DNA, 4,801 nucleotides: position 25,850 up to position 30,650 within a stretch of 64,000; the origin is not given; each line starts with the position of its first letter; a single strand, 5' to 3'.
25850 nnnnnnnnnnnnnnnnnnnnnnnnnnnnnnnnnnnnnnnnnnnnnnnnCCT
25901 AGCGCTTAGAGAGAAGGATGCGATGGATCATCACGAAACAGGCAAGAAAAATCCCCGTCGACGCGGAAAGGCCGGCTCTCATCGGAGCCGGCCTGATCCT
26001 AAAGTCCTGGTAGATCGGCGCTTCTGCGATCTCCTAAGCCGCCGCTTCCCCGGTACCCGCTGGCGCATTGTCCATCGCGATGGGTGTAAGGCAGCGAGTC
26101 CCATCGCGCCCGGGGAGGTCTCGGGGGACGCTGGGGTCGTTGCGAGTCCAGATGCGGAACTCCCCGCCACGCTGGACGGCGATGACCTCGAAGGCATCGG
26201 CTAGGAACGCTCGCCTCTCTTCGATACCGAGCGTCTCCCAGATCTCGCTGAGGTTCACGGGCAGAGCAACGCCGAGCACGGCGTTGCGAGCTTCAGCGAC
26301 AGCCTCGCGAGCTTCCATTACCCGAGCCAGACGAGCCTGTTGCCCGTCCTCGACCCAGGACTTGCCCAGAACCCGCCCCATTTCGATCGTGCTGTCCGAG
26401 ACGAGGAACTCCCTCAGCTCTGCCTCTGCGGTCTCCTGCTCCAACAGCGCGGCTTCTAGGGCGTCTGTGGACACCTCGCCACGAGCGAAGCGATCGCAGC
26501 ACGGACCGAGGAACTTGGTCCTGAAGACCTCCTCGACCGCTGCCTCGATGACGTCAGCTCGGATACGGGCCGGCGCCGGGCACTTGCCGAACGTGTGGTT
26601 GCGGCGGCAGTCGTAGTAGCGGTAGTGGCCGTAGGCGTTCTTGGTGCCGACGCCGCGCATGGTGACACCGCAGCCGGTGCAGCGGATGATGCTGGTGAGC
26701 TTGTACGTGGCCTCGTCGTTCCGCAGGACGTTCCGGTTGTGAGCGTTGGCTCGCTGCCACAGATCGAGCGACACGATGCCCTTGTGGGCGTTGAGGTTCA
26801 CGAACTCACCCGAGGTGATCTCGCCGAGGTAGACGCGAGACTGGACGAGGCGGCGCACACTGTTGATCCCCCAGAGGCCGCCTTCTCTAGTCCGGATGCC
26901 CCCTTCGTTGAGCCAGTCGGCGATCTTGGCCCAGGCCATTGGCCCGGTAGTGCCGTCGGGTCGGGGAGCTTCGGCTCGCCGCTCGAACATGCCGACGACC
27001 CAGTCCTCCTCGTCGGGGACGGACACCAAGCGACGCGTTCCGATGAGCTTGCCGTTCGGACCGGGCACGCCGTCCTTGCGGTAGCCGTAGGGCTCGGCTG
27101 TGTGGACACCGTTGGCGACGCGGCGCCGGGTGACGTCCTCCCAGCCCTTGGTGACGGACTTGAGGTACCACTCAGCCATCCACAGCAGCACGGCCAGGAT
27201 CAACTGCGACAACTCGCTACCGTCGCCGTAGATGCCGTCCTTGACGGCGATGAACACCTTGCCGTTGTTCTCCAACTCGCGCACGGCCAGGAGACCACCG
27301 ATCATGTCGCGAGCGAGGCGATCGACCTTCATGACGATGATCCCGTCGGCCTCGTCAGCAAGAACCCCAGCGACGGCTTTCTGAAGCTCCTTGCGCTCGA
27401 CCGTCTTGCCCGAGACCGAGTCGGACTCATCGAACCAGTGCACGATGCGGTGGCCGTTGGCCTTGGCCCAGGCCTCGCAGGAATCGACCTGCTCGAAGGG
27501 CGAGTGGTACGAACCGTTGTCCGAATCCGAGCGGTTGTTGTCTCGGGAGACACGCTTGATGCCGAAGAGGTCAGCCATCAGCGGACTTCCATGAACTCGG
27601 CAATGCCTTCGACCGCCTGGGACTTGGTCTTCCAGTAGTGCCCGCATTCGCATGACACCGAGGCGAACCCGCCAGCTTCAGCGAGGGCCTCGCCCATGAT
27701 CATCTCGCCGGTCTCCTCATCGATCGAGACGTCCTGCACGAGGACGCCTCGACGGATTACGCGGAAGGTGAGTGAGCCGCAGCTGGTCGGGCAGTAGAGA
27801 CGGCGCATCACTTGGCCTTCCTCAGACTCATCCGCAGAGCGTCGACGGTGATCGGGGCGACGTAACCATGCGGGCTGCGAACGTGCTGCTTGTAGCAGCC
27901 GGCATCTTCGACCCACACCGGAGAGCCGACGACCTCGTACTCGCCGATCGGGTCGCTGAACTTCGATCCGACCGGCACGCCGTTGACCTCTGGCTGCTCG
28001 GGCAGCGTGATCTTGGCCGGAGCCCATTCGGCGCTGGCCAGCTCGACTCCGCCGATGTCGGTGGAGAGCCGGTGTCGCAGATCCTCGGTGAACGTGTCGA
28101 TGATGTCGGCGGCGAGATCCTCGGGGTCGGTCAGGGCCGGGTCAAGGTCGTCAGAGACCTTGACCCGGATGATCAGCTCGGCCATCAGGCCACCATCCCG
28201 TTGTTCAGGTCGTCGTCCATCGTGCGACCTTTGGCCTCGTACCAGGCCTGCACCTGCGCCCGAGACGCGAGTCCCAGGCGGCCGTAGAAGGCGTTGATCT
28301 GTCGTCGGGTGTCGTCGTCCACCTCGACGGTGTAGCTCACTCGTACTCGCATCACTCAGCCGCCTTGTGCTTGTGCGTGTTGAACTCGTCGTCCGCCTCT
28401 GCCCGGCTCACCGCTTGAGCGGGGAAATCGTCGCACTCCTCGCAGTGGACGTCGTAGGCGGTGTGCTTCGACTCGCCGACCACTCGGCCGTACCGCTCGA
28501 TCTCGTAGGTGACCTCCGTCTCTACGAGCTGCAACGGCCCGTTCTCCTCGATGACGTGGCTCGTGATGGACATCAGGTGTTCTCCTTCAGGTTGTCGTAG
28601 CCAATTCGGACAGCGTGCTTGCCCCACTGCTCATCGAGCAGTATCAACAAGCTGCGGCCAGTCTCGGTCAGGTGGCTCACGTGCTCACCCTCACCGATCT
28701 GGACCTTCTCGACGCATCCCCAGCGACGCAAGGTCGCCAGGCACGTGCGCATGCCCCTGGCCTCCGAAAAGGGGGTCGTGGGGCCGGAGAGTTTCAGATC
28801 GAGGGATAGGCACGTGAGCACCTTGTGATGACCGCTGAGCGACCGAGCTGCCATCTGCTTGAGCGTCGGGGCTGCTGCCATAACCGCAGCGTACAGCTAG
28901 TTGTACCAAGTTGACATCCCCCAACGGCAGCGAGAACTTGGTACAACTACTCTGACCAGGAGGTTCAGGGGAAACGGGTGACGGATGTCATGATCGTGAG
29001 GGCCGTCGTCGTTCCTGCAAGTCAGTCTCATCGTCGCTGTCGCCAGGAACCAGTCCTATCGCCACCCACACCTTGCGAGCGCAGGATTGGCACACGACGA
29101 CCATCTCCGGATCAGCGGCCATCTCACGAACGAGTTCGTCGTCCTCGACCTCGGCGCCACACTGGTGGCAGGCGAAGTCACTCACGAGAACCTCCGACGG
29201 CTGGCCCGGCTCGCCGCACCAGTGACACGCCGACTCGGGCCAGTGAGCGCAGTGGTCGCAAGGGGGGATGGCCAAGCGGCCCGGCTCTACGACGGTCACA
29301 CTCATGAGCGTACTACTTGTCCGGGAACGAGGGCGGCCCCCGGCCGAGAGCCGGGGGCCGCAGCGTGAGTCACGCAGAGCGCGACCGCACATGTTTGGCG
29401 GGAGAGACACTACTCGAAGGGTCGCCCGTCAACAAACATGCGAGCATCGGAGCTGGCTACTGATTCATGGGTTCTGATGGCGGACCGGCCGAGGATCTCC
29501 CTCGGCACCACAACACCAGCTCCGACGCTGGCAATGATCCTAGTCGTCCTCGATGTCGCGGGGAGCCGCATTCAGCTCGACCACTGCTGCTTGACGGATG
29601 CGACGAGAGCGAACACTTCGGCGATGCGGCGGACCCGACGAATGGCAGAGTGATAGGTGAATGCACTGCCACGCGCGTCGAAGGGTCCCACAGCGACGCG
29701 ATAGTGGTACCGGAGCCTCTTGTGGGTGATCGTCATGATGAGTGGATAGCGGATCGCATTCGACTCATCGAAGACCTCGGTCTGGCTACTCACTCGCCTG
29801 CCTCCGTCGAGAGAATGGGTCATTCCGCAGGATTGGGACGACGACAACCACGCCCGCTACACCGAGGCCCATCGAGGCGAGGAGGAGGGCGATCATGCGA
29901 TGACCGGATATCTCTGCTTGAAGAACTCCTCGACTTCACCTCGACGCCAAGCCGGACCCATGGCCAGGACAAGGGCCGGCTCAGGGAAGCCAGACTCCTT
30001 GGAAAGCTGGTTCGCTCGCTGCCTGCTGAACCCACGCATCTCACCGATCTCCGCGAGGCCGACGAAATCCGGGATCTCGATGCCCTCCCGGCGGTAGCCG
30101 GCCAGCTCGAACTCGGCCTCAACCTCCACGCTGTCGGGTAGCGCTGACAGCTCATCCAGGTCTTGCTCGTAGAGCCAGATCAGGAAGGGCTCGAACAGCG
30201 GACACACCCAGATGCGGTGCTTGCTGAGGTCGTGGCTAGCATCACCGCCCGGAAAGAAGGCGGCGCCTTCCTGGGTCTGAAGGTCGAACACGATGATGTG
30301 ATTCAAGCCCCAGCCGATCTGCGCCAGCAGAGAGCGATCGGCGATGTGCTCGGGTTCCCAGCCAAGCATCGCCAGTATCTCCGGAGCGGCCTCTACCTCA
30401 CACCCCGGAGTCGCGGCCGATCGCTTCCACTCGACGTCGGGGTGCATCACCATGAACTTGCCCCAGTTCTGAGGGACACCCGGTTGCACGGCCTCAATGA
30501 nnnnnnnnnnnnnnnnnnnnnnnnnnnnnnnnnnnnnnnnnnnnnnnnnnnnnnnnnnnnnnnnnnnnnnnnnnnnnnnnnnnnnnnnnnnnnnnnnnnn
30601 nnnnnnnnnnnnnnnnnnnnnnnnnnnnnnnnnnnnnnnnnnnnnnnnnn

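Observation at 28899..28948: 50-bp element with perfect 14-bp terminal inverted repeats 18 bp upstream of the integrase operon: candidate attP or operator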

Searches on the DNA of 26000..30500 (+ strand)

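Call 4: search_dna_similar(query=window:26000-30500:+, collection=phages, mode=near, max_rows=30)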
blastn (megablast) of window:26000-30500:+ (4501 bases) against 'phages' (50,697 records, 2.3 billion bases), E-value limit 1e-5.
No match.
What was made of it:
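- Tried and rejected: A megablast of 26000-30500 against 50,697 phage records found nothing (call 4).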

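Call 66: search_rna_families(source=window, start=28000, end=30000, threshold=evalue, max_evalue=1)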
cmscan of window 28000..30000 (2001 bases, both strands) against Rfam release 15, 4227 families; matches with E-value up to 1: 0.
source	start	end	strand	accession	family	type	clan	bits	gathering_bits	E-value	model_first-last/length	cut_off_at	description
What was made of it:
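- On Intrinsic terminator or structured RNA: There is no Rfam match at E<=1 (call 66).
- There is no Rfam match (call 66).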

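Call 85: search_dna_similar(query=window:28860-28975:-, collection=phages, mode=distant, max_evalue=10, max_rows=15)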
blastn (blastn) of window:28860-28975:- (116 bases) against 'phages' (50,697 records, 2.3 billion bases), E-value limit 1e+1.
Records with a match: 9; places in all: 9; records where one place covers at least 80% of the query: 0.
Best place of each record, by identity: 95-99% 1; 90-95% 8.
By first word of the organism name: Gordonia 4; Pseudomonas 4; Bacteriophage 1.
By host as written in the record: Gordonia sp. 4; Pseudomonas putida KT2440 and Paw85 4; - 1.
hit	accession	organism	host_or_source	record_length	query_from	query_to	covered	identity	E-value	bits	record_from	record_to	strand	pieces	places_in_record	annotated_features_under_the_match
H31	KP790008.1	Gordonia phage GordTnk2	Gordonia sp.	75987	85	110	22%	92.3%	3e-1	39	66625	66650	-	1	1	ATPase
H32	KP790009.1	Gordonia phage Gmala1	Gordonia sp.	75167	85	110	22%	92.3%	3e-1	39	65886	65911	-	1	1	ATPase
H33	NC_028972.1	Gordonia phage Gmala1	Gordonia sp.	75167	85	110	22%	92.3%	3e-1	39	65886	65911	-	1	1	ATPase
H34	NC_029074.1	Gordonia phage GordTnk2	Gordonia sp.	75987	85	110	22%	92.3%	3e-1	39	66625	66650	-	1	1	ATPase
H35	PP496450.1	Pseudomonas phage vB_PpuP-Laguja-2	Pseudomonas putida KT2440 and Paw85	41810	79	104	22%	92.3%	4e+0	36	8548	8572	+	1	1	DNA primase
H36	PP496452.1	Pseudomonas phage vB_PpuP-Ihaste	Pseudomonas putida KT2440 and Paw85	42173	79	104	22%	92.3%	4e+0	36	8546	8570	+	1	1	DNA primase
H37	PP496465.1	Pseudomonas phage vB_PpuP-Paidla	Pseudomonas putida KT2440 and Paw85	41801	79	104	22%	92.3%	4e+0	36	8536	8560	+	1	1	DNA primase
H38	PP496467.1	Pseudomonas phage vB_PpuP-SaviPeeda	Pseudomonas putida KT2440 and Paw85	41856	79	104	22%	92.3%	4e+0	36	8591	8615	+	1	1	DNA primase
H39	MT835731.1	Bacteriophage sp.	human fecal samples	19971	77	98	19%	95.5%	4e+0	37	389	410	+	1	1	record has no annotation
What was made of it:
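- Tried and rejected: A sensitive blastn of the element gave only chance hits (call 85).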
